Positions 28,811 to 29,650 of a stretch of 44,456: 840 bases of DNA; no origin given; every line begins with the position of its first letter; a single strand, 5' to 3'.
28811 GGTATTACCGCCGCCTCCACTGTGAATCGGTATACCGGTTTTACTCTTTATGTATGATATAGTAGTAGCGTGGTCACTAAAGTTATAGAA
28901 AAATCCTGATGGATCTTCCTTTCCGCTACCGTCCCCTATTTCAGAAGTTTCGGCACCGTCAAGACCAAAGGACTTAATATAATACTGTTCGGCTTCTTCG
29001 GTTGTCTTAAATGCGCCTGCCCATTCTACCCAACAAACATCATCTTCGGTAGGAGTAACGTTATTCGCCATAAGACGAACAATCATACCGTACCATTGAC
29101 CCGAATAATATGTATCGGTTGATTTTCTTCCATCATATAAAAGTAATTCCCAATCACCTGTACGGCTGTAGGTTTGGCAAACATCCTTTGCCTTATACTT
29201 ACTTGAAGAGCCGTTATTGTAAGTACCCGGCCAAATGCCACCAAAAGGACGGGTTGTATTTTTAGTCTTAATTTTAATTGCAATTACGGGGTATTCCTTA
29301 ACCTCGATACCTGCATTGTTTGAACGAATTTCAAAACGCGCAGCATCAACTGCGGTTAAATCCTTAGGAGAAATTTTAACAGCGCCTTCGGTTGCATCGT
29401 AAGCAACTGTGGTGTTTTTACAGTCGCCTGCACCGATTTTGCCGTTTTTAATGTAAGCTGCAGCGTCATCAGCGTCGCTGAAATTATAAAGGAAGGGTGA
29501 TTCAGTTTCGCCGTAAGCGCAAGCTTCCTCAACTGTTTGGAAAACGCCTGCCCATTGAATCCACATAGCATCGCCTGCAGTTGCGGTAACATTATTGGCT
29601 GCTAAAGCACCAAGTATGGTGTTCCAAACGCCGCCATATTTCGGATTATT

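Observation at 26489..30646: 1385-aa surface protein made of seven copies of an unrecognised domain of about 180 aa with a W-x-x-W-A-G-(V/A)-F signature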

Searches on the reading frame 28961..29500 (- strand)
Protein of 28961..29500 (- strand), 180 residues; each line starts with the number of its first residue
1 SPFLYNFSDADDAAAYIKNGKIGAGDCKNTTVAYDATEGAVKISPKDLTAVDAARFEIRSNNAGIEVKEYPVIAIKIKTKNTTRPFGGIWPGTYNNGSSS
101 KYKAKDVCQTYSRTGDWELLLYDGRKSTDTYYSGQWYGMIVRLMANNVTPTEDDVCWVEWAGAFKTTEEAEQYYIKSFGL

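Call 16: search_solved_structures(query=A1, max_evalue=10, show_alignments=2)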
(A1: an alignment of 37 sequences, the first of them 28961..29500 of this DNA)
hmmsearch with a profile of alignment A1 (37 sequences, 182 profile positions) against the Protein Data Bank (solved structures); distinct sequences matched with E-value up to 10: 0.
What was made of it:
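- On Established CBM families with solved structures (CBM86, 29, 27, 30, 4, 22, 6, 32, 40 and others): A profile of 37 modules against all PDB chain sequences gave 0 hits at E<=10 (call 16).
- Tried and rejected: Profile of 37 modules against all PDB sequences: 0 hits at E<=10 (call 16).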

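Call 17: search_protein_families(library=pfam, alignment_id=A1, max_evalue=10)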
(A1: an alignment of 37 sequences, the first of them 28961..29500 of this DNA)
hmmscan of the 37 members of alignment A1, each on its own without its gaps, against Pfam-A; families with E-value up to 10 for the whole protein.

A. member 1, window:28961-29500:- (180 aa): 1 family
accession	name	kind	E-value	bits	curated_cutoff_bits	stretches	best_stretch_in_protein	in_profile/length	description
PF16351.10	DUF4979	-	0.0018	19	28.9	1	51-168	48-163/165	Domain of unknown function (DUF4979)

B. families by the number of members that match (of 37 scanned): 11 families
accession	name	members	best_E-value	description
PF16351.10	DUF4979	3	0.0018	Domain of unknown function (DUF4979)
PF13517.12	FG-GAP_3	1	0.016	FG-GAP-like repeat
PF12985.13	DUF3869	1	0.018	Domain of unknown function (DUF3869)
PF01483.27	P_proprotein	1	0.063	Proprotein convertase P-domain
PF18003.7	DUF3823_C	1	0.066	Domain of unknown function (DUF3823_C)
PF06030.18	WxLIP_PGBD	1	0.081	WxL Interacting Protein, peptidoglycan binding domain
PF06180.16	CbiK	1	0.085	Cobalt chelatase (CbiK)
PF10989.13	DUF2808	1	0.11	Protein of unknown function (DUF2808)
PF09188.15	DUF1951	1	0.19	Domain of unknown function (DUF1951)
PF18242.7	LupA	1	0.25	Legionella ubiquitin-specific protease A domain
PF05479.16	PsaN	1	1.1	Photosystem I reaction centre subunit N (PSAN or PSI-N)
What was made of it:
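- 28961..29500 (-): Module R3 (aa 383-562), distal type; this is the module that was modelled. DUF4979 is hit at E 0.0018, below the Pfam cut-off (call 17).
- On Pfam DUF4979 (PF16351): The best single module, R3, scores 19.0 bits at E 0.0018, and only 3 of 37 modules hit at E<=10 (call 17).
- Closest known: Pfam PF16351. Same: R3 aligns to positions 48-163 of the 165-position profile (call 17).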

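Call 24: predict_structure(alignment_id=A1)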
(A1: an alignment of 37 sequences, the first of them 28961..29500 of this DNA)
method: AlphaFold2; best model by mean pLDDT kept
length: 180 residues; sequences in the alignment: 37
mean_pLDDT: 95.6   pTM: 0.91
mean pLDDT of the five models: 95.6, 94.6, 94.6, 94.3, 94.1
residues with pLDDT >= 90: 168; 70-90: 11; 50-70: 1; < 50: 0
segments of 3 or more residues with pLDDT < 50: none
pLDDT, mean of each block of 10 residues (from residue 1): 94 98 97 98 98 96 90 98 96 91 93 96 96 96 96 98 98 92
secondary structure, 60 per line:
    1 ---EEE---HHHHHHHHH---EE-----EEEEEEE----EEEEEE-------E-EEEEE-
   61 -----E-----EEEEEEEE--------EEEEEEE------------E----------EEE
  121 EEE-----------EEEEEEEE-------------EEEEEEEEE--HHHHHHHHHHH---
elements in order: E4-6 H10-18 E29-35 E40-45 E55-59 E72-79 E88-94 E118-123 E135-142 E156-164 H167-177
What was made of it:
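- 28961..29500 (-): AlphaFold2 pLDDT 95.6 and pTM 0.91, a beta-sandwich with N- and C-terminal helices (call 24).
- On CAZy carbohydrate-binding module (generic definition): The AF2 model of one module has pLDDT 95.6 and pTM 0.91 and is a compact beta-sandwich (call 24).
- The R3 model has pLDDT 95.6 (call 24).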

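Call 26: fold_search(model_id=the predicted structure, library=pdb)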
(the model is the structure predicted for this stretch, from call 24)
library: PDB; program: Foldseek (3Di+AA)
matches with E <= 10: 1097; with E <= 0.001: 6
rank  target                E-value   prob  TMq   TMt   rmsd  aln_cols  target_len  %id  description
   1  6sgf_D                2.2e-04  1.00  0.41  0.53   6.6       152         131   15  Molecular insight into a new low affinity xylan binding module CBM86, from the xylanolytic gut symbiont Roseburia inte (released 2019-11-20)
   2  1wcu                  3.3e-04  1.00  0.48  0.57   3.8       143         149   10  CBM29_1, A Family 29 Carbohydrate Binding Module from Piromyces equi (released 2005-03-31)
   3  6sgf_B                6.0e-04  1.00  0.43  0.55   6.2       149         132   15  Molecular insight into a new low affinity xylan binding module CBM86, from the xylanolytic gut symbiont Roseburia inte (released 2019-11-20)
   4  8xvf_A                6.7e-04  1.00  0.52  0.40   7.0       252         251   10  Globular domain of Trichinella spiralis calreticulin (released 2024-04-03)
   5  6sgf_C                7.1e-04  1.00  0.41  0.53   6.3       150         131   15  Molecular insight into a new low affinity xylan binding module CBM86, from the xylanolytic gut symbiont Roseburia inte (released 2019-11-20)
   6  6sgf_A                1.0e-03  1.00  0.42  0.54   6.2       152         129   16  Molecular insight into a new low affinity xylan binding module CBM86, from the xylanolytic gut symbiont Roseburia inte (released 2019-11-20)
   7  9e78_X                1.1e-03  1.00  0.45  0.44   7.1       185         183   10  48-nm repeat of the Leishmania tarentolae doublet microtubule (released 2025-03-12)
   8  3pos_C                1.5e-03  1.00  0.53  0.41   5.9       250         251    9  Crystal structure of the globular domain of human calreticulin (released 2011-03-09)
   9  1of4_A                1.5e-03  0.99  0.40  0.41   7.4       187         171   10  Structural and thermodynamic dissection of specific mannan recognition by a carbohydrate-binding module, TmCBM27 (released 2003-04-17)
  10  6yp6                  1.7e-03  0.98  0.42  0.37  10.7       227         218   12  Structural annotation of the conserved carbohydrate esterase vb_24B_21 from Shiga toxin-encoding bacteriophage phi24B (released 2020-09-16)
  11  3pow                  1.9e-03  1.00  0.54  0.42   6.0       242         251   10  Crystal structure of the globular domain of human calreticulin (released 2011-03-09)
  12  1oh4_A                2.0e-03  0.99  0.44  0.45   7.2       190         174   10  Structural and thermodynamic dissection of specific mannan recognition by a carbohydrate-binding module (released 2004-03-16)
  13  6fhj                  2.4e-03  1.00  0.40  0.10   5.5       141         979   10  Structural dynamics and catalytic properties of a multi-modular xanthanase, native. (released 2018-08-29)
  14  8zqf                  2.8e-03  0.87  0.34  0.32   9.9       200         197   10  Crystal structure of a novel alginate-binding carbohydrate binding module (released 2024-06-12)
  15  2c26                  3.2e-03  0.97  0.32  0.25   6.4       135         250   12  Structural basis for the promiscuous specificity of the carbohydrate- binding modules from the beta-sandwich super famil (released 2005-10-18)
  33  1wmx_A                1.4e-02  1.00  0.54  0.56   4.5       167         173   12  Crystal Structure of Family 30 Carbohydrate Binding Module (released 2004-08-03)
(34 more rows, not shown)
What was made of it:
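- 28961..29500 (-): Foldseek's nearest solved folds are CBM86, CBM29, CBM27 and CBM30 (call 26).
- On Established CBM families with solved structures (CBM86, 29, 27, 30, 4, 22, 6, 32, 40 and others): Foldseek identities are 8-16% and TM is at most 0.55 (call 26).
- Closest known: Surface glycan-binding proteins of Bacteroidota PULs. Same: SGBP-B appears among the fold matches at rank 43 (call 26).
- Most of the nearest solved structures are carbohydrate-binding modules (CBM86 6sgf, CBM29 1wcu, CBM27 1of4, CBM30 1wmx, CBM4, CBM22, BT0996-C), with Foldseek probability about 1.0 for most of them (call 26). Most of the nearest folds are CBMs (call 26).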

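Call 32: fold_search(model_id=the predicted structure, library=viral)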
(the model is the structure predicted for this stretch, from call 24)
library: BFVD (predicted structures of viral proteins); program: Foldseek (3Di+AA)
matches with E <= 10: 1522; with E <= 0.001: 9
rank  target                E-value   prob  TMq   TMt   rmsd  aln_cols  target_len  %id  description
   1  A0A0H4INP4            4.9e-05  1.00  0.56  0.15   3.9       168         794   12  Straight fiber protein PB4 spike domain-containing protein [Pseudoalteromonas phage H101]
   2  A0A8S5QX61            3.7e-04  1.00  0.43  0.28   5.5       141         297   13  Uncharacterized protein [Siphoviridae sp. ct9lR64]
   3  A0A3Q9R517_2          5.2e-04  1.00  0.55  0.14   7.8       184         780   12  (no name in the UniProt tables at hand)
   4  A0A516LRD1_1          6.2e-04  1.00  0.53  0.12   7.4       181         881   13  (no name in the UniProt tables at hand)
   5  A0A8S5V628            6.2e-04  1.00  0.47  0.28   5.6       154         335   10  Tail protein [Siphoviridae sp. ctdd214]
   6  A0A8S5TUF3            7.4e-04  1.00  0.46  0.34   5.4       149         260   13  Uncharacterized protein [Siphoviridae sp. ctWT735]
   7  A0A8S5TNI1            7.8e-04  1.00  0.45  0.30   6.4       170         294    9  Uncharacterized protein [Podoviridae sp. ct90d35]
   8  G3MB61                7.8e-04  1.00  0.38  0.13   7.3       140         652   15  Gp681 [Bacillus phage G]
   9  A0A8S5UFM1            8.3e-04  1.00  0.50  0.17   4.5       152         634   10  Putative polysaccharide deacetylase [Myoviridae sp. ctcyQ27]
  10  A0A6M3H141            1.2e-03  1.00  0.46  0.08   8.0       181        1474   13  (no name in the UniProt tables at hand)
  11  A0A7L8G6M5            1.2e-03  0.99  0.38  0.08   7.0       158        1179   13  (no name in the UniProt tables at hand)
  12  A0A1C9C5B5            1.4e-03  0.99  0.42  0.20   9.2       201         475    9  Uncharacterized protein [Heterosigma akashiwo virus 01]
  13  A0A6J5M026            1.4e-03  0.98  0.38  0.17   7.9       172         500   14  Pectate lyase superfamily protein [uncultured Caudovirales phage]
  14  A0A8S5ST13            1.4e-03  0.85  0.31  0.19  10.3       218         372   15  Uncharacterized protein [Phage sp. ctcqm2]
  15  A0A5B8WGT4            1.7e-03  1.00  0.51  0.26   6.2       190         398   12  Esterase [Arthrobacter phage Qui]
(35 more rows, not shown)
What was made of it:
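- Beta-jelly-rolls also serve as spacers, lectin-like protein binders and phage receptor-binding domains (call 32). Phage tail and receptor-binding proteins appear among the viral fold matches (call 32).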

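Call 36: search_protein_representatives(alignment_id=A1)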
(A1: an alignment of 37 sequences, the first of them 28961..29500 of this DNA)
Query: 37 sequences, 182 profile positions. Proteins with E-value up to 0.001 (for the whole library): 182; up to 1e-10: 82; up to 1e-30: 50. The best 150 are listed.
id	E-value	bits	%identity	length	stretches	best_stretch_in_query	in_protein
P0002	0.0e+00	1313.9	-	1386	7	1-178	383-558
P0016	1.7e-234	787.2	-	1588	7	1-180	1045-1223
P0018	5.8e-193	651.9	-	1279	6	1-178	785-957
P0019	5.7e-190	642.1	-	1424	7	1-179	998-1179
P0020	1.7e-170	578.6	-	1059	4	1-178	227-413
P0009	5.6e-165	560.7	-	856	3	1-180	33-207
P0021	1.6e-142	487.5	-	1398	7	22-177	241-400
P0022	1.5e-140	481.1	-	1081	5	1-181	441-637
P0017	5.4e-129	443.4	-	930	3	2-179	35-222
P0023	1.0e-124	429.4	-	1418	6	2-179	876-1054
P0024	2.5e-115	398.9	-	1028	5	4-179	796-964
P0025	2.7e-113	392.2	-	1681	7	21-177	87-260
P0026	2.6e-109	379.2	-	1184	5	3-181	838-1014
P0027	6.2e-107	371.5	-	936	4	1-179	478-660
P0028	3.6e-106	369.0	-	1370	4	2-180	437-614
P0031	1.1e-95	334.9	-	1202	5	3-179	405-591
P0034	3.6e-73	261.5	-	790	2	2-181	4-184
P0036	7.6e-72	257.2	-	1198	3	6-179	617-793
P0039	9.3e-59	214.5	-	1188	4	17-180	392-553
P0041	7.7e-54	198.5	-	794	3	29-179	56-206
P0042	1.6e-52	194.1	-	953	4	23-152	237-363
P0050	3.5e-40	154.0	-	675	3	28-178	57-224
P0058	1.1e-36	142.5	-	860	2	15-176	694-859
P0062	3.7e-32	127.8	-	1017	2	1-180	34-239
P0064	1.7e-29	119.1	-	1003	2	27-176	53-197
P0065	3.5e-29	118.1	-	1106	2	1-178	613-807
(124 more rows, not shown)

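Call 38: search_protein_families(library=pfam, proteins=[P0028, P0034, P0036, P0039, P0058, P0062, P0064, P0065, P0031], max_evalue=0.001)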
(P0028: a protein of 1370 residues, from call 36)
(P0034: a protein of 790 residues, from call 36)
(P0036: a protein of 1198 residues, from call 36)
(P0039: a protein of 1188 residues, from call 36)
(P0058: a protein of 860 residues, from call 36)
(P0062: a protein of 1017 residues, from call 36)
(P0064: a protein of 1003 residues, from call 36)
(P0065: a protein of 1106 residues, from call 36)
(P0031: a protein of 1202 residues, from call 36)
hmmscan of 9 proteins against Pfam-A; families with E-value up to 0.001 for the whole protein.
P0028 (1370 aa): 2 families
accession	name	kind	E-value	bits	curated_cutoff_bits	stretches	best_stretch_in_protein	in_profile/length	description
PF13088.12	BNR_2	-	5.1e-17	62.6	31.4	1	1143-1349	79-276/277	BNR repeat-like domain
PF24067.1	Beta-prop_BT_1020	-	2.1e-08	34.5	27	1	1023-1095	47-119/236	BT_1020-like, N-terminal beta propeller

P0034 (790 aa): 2 families
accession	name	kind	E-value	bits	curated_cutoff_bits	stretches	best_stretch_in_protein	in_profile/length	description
PF13088.12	BNR_2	-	3.3e-21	76.3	31.4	1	492-769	12-276/277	BNR repeat-like domain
PF24067.1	Beta-prop_BT_1020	-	2.9e-10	40.6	27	1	466-529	46-109/236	BT_1020-like, N-terminal beta propeller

P0036 (1198 aa): 2 families
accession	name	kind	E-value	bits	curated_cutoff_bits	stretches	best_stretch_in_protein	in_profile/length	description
PF13088.12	BNR_2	-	7.1e-18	65.4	31.4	1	870-1178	9-277/277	BNR repeat-like domain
PF24067.1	Beta-prop_BT_1020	-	1.7e-06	28.2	27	1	847-968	46-169/236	BT_1020-like, N-terminal beta propeller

P0039 (1188 aa): 2 families
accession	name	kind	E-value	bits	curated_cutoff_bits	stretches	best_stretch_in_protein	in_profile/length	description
PF13088.12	BNR_2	-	1.9e-24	86.9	31.4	1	872-1168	2-277/277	BNR repeat-like domain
PF00404.24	Dockerin_1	-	1.2e-06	29.1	22.9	1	756-807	2-57/57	Dockerin type I domain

P0058 (860 aa): 2 families
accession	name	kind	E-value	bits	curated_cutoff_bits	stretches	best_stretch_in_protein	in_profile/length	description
PF13088.12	BNR_2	-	1.5e-22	80.7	31.4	1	349-646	1-276/277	BNR repeat-like domain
PF00404.24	Dockerin_1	-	0.00022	21.8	22.9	1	221-268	2-51/57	Dockerin type I domain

P0062 (1017 aa): 3 families
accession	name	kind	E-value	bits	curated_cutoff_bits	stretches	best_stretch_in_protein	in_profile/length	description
PF13088.12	BNR_2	-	4.2e-13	49.7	31.4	1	694-996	18-276/277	BNR repeat-like domain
PF08829.15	AlphaC_N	-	1.9e-05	25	25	1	939-986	30-76/106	Alpha C protein N terminal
PF24067.1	Beta-prop_BT_1020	-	0.00066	19.8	27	0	658-716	44-103/236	BT_1020-like, N-terminal beta propeller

P0064 (1003 aa): 3 families
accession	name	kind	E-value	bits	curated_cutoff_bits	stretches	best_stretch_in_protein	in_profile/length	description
PF13088.12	BNR_2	-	2e-23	83.6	31.4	1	677-982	1-276/277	BNR repeat-like domain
PF00404.24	Dockerin_1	-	4.5e-06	27.2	22.9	1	573-625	2-57/57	Dockerin type I domain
PF24067.1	Beta-prop_BT_1020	-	0.00038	20.6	27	1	662-717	45-100/236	BT_1020-like, N-terminal beta propeller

P0065 (1106 aa): 5 families
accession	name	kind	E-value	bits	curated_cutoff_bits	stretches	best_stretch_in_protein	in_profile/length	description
PF19085.6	Choline_bind_2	-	4.8e-21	75.1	27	2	894-934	2-36/38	Choline-binding repeat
PF19127.6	Choline_bind_3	-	2.7e-16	59.7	27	2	1044-1085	3-44/47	Choline-binding repeat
PF13088.12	BNR_2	-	1.4e-15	57.8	31.4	1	95-374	21-277/277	BNR repeat-like domain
PF24067.1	Beta-prop_BT_1020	-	6.7e-08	32.8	27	1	57-115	44-101/236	BT_1020-like, N-terminal beta propeller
PF01473.26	Choline_bind_1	-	6.8e-08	32.9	20.5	2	1065-1083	1-19/19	Putative cell wall binding repeat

P0031 (1202 aa): 3 families
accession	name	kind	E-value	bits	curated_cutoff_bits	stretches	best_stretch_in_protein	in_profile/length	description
PF13472.12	Lipase_GDSL_2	-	7.4e-16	59.6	32.9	1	785-956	1-176/178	GDSL-like Lipase/Acylhydrolase family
PF00657.28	Lipase_GDSL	-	2.3e-07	31.6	23.6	1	785-962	3-207/208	GDSL-like Lipase/Acylhydrolase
PF06439.18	3keto-disac_hyd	-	1.5e-06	28.8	26.8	1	29-183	37-186/187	3-keto-disaccharide hydrolase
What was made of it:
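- Closest known: Cellulosomal scaffoldins and sortase-anchored repeat adhesins of Gram-positive bacteria. Same: Relatives of this protein carry dockerins (call 38).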

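Call 43: search_protein_families(library=pfam, alignment_id=A2, max_evalue=0.001)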
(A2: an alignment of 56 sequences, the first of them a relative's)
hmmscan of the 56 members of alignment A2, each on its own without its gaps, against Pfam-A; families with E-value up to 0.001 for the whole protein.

A. member 1, P0085 (601 aa): 1 family
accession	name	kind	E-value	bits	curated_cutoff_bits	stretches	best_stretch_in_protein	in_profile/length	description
PF13088.12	BNR_2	-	1.8e-20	73.9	31.4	1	90-387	1-277/277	BNR repeat-like domain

B. families by the number of members that match (of 56 scanned): 19 families
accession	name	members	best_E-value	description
PF17132.9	Glyco_hydro_106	3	2.7e-10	alpha-L-rhamnosidase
PF13088.12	BNR_2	2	6.9e-27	BNR repeat-like domain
PF04886.17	PT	2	2.1e-06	PT disordered repeat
PF16351.10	DUF4979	2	4.4e-05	Domain of unknown function (DUF4979)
PF16227.11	DUF4886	1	1.1e-103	Domain of unknown function (DUF4886)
PF20012.4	GAP1-N1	1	9.5e-31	GTPase-associated protein 1, N-terminal domain type 1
PF00395.25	SLH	1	2.6e-21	S-layer homology domain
PF09992.14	NAGPA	1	2.4e-17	Phosphodiester glycosidase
PF13472.12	Lipase_GDSL_2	1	3.9e-10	GDSL-like Lipase/Acylhydrolase family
PF02095.21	Extensin_1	1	3.3e-08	Extensin-like protein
PF00657.28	Lipase_GDSL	1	5.5e-08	GDSL-like Lipase/Acylhydrolase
PF07876.18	Dabb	1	4.9e-06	Stress responsive A/B Barrel Domain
PF17189.10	Glyco_hydro_30C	1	4.1e-05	Glycosyl hydrolase family 30 beta sandwich domain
PF24067.1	Beta-prop_BT_1020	1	4.7e-05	BT_1020-like, N-terminal beta propeller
PF19040.6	SGNH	1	8.8e-05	SGNH domain (fused to AT3 domains)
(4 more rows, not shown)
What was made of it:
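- It is also fused to SGNH esterases (calls 38, 43), GH106 rhamnosidase (call 43), dockerins and choline-binding repeats (call 38).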
